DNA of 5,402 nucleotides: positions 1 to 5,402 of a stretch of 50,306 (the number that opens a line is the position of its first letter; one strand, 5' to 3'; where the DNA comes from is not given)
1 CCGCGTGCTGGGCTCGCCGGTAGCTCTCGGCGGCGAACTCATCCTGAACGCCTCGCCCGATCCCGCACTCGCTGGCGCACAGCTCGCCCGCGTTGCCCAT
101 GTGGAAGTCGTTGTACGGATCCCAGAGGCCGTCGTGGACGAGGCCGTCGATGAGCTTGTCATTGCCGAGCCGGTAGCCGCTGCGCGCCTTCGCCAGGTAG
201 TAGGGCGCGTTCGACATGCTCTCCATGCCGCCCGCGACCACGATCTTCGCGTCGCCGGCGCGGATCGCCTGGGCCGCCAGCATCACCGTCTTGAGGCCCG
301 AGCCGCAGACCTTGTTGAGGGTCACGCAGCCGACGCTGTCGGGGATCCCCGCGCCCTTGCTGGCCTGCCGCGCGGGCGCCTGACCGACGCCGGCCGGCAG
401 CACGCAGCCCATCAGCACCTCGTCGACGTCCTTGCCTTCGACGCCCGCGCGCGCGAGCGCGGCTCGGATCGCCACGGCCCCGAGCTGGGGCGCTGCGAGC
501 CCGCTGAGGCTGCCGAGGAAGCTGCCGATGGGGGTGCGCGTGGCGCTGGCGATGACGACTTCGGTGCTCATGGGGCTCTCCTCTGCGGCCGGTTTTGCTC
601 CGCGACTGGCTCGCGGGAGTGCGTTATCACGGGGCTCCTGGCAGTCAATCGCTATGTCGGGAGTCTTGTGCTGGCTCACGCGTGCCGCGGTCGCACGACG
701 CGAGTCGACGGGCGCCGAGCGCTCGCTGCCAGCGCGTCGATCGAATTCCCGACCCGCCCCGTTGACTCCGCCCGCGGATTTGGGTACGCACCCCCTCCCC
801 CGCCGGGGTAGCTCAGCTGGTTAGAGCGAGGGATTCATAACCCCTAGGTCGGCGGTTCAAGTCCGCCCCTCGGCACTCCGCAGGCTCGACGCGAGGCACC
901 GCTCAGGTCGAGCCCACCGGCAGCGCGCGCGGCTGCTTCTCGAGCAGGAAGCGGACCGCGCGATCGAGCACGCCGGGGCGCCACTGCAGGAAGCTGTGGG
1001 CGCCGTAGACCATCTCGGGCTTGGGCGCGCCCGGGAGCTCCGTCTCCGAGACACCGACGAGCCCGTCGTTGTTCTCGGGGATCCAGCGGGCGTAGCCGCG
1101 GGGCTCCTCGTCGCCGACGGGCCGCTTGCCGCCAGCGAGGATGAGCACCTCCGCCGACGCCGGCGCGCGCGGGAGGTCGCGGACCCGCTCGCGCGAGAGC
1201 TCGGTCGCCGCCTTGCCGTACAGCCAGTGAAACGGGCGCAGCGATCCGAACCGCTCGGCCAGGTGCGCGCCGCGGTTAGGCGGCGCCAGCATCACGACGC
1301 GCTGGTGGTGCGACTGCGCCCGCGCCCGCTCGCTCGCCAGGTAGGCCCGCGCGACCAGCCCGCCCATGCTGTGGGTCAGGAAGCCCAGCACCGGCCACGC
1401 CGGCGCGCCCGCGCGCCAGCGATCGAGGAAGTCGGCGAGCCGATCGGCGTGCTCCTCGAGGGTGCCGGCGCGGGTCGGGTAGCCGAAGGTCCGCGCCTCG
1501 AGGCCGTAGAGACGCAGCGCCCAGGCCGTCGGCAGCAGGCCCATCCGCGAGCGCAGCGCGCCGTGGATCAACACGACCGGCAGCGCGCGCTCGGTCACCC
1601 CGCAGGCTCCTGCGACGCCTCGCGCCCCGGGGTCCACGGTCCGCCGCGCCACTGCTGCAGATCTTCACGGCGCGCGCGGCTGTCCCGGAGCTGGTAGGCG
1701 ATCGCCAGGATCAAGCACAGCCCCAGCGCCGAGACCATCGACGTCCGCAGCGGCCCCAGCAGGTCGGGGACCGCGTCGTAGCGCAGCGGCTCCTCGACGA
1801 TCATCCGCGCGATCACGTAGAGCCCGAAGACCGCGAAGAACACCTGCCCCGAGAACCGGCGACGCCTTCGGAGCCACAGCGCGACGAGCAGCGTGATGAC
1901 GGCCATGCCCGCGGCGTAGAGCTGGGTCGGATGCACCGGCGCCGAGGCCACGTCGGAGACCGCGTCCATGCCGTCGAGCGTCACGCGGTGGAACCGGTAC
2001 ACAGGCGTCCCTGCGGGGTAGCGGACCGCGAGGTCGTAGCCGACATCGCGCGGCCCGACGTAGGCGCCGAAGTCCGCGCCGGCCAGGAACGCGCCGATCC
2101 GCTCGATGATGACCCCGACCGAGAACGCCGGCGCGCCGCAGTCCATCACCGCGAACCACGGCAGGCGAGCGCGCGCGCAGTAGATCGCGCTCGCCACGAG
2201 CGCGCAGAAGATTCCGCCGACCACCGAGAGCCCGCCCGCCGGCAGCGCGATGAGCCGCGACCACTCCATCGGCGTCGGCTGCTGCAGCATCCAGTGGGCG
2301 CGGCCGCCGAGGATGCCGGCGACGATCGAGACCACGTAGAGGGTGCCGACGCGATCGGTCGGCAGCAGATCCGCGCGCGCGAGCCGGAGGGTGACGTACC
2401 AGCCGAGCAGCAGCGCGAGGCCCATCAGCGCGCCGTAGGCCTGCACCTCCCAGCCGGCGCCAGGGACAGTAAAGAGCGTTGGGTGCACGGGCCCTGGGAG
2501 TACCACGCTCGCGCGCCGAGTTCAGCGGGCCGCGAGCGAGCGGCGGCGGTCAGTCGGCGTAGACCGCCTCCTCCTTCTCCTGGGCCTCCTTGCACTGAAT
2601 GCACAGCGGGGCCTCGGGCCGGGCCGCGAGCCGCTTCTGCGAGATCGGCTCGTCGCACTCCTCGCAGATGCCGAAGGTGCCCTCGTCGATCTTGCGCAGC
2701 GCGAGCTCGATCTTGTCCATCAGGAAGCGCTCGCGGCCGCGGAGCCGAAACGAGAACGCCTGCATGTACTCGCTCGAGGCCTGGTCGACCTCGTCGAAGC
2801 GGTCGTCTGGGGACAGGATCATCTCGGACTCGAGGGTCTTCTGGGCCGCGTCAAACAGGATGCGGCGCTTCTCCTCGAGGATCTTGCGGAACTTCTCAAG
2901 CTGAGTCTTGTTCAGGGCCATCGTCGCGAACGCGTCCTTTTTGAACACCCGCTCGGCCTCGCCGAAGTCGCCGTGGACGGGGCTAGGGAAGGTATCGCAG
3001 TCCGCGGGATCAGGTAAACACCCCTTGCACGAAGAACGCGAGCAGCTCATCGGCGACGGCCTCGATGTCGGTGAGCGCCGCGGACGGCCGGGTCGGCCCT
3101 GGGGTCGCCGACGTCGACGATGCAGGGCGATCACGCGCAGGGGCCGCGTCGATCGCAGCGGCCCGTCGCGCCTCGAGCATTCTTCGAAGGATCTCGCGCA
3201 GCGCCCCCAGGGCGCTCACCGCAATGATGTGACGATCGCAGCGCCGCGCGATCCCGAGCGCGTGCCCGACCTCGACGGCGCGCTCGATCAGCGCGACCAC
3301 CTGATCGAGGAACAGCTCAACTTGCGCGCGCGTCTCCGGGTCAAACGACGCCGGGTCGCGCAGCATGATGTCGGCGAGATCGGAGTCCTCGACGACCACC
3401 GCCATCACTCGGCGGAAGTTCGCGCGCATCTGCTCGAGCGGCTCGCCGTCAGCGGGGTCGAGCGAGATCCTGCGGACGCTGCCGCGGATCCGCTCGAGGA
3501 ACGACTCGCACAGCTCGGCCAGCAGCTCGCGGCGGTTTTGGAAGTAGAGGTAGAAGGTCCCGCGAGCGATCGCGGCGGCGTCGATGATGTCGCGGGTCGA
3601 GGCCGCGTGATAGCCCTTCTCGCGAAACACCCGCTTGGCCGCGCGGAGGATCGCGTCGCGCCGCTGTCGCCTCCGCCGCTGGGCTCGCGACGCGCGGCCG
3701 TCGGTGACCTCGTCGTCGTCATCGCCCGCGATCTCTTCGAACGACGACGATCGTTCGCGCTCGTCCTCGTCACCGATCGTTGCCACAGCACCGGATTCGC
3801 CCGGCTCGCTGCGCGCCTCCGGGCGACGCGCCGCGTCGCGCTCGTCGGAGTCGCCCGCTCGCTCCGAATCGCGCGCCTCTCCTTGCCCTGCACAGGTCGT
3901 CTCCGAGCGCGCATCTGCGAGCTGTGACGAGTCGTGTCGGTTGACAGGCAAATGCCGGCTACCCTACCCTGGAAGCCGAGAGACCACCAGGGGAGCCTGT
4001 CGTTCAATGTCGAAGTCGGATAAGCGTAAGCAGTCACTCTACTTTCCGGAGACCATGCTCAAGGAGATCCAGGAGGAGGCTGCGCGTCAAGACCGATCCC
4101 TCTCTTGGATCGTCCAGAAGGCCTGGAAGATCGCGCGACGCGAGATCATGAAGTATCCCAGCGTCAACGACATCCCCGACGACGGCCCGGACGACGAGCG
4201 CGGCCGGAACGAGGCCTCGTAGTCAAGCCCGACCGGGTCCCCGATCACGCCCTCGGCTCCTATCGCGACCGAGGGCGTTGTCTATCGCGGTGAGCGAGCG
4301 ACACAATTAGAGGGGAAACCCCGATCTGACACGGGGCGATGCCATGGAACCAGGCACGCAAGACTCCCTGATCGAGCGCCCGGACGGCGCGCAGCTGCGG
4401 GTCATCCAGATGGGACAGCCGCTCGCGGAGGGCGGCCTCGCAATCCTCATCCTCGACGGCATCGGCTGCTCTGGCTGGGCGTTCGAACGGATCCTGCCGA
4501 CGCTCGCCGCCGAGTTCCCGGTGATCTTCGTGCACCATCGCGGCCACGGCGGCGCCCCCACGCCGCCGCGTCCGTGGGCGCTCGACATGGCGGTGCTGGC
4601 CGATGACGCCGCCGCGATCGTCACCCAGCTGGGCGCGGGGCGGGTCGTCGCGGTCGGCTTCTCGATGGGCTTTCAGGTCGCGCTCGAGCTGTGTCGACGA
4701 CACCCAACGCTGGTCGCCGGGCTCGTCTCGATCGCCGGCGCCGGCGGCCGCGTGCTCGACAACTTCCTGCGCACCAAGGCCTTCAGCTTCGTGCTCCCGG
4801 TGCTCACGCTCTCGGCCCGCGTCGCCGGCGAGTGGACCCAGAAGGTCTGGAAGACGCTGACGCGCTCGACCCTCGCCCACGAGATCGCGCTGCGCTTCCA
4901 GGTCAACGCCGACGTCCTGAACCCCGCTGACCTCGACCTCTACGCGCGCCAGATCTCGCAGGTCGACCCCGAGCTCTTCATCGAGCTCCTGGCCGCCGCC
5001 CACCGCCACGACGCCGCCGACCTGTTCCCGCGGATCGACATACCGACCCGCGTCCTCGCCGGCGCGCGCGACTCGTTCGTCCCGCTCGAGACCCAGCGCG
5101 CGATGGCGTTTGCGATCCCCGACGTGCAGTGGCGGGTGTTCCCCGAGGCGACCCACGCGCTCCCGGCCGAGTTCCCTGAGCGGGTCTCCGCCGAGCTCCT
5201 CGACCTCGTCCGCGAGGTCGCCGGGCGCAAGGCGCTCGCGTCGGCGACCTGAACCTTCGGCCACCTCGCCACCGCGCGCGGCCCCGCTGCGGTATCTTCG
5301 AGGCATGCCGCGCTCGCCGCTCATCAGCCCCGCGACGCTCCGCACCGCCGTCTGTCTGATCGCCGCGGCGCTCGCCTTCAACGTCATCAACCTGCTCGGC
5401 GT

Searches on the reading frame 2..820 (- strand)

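Call 24: search_protein_families(library=pfam, proteins=[window:2-820:-], max_evalue=0.0001)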
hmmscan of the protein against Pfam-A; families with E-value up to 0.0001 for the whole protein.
window:2-820:- (273 aa): 2 families
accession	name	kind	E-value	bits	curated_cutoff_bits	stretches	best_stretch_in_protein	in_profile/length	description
PF00108.29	Thiolase_N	-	8.8e-63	212.5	26.4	1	88-273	1-187/260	Thiolase, N-terminal domain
PF00109.32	ketoacyl-synt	-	4e-06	27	20.8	1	167-208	169-210/252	Beta-ketoacyl synthase, N-terminal domain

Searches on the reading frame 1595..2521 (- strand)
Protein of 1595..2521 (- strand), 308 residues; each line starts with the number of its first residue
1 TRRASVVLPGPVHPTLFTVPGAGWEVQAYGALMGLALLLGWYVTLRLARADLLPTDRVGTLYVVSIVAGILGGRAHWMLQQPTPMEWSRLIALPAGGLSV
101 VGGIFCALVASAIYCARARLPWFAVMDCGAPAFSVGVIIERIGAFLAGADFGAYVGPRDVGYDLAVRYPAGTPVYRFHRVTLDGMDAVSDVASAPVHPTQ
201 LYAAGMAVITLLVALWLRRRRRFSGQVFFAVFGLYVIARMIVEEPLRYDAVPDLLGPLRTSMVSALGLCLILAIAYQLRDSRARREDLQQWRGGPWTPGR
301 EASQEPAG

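Call 24: search_protein_families(library=pfam, proteins=[window:1595-2521:-], max_evalue=0.0001)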
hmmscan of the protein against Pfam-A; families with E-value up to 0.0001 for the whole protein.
window:1595-2521:- (308 aa): 1 family
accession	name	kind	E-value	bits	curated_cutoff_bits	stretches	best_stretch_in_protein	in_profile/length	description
PF01790.23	LGT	-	2.1e-34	119.4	24.9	1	16-274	3-236/240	Prolipoprotein diacylglyceryl transferase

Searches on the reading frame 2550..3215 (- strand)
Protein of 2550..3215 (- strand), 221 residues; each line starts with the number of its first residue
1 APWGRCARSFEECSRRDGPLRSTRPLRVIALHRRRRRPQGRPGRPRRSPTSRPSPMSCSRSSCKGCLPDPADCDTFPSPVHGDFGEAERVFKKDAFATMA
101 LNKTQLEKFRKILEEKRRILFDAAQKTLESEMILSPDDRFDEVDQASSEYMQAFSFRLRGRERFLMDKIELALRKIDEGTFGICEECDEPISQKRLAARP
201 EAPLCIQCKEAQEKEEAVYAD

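Call 24: search_protein_families(library=pfam, proteins=[window:2550-3215:-], max_evalue=0.0001)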
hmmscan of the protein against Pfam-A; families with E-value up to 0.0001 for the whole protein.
window:2550-3215:- (221 aa): 2 families
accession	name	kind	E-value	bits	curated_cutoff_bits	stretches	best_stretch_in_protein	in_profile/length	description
PF21157.2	DksA_N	-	3.2e-11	43.8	27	1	105-176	1-71/71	DnaK suppressor protein DksA, N-terminal domain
PF01258.23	zf-dskA_traR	-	4.7e-11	42.9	24.9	1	179-214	1-36/36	Prokaryotic dksA/traR C4-type zinc finger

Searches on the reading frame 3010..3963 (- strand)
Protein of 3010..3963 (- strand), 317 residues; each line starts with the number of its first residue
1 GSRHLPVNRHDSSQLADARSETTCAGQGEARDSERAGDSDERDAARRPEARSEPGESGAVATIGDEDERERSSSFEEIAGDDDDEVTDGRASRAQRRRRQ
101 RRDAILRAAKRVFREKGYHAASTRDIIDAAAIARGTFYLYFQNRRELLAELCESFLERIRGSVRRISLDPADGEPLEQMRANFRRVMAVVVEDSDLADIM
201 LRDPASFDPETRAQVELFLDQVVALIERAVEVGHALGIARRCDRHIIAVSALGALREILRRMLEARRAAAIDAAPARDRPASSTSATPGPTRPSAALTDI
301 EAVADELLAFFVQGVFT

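Call 24: search_protein_families(library=pfam, proteins=[window:3010-3963:-], max_evalue=0.0001)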
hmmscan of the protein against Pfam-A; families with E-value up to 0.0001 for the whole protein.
window:3010-3963:- (317 aa): 2 families
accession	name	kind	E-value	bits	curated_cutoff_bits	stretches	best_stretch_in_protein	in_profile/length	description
PF00440.29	TetR_N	-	1.5e-16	60.3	24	1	105-151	1-47/47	Bacterial regulatory proteins, tetR family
PF17932.6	TetR_C_24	-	1.4e-07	32.2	26.4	1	173-258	2-87/114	Tetracyclin repressor-like, C-terminal domain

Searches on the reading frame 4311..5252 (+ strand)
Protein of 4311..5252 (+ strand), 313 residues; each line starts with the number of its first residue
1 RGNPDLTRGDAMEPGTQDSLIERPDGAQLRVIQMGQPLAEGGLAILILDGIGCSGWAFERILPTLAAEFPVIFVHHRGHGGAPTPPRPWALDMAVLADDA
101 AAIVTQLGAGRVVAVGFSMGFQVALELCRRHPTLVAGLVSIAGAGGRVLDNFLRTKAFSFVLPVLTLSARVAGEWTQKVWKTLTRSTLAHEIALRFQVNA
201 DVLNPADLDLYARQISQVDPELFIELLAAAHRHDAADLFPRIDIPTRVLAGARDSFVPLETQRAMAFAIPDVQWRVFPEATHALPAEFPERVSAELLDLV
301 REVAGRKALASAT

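Call 24: search_protein_families(library=pfam, proteins=[window:4311-5252:+], max_evalue=0.0001)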
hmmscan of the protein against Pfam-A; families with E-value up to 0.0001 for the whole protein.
window:4311-5252:+ (313 aa): 3 families
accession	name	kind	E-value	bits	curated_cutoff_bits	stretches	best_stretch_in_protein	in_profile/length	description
PF00561.26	Abhydrolase_1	-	1.8e-23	83.9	25.8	1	44-284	2-240/245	alpha/beta hydrolase fold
PF12697.13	Abhydrolase_6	-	4e-15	57.5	26.3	1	50-294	6-216/217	Alpha/beta hydrolase family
PF12146.15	Hydrolase_4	-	1.7e-14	54.2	27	1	44-287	6-237/239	Serine aminopeptidase, S33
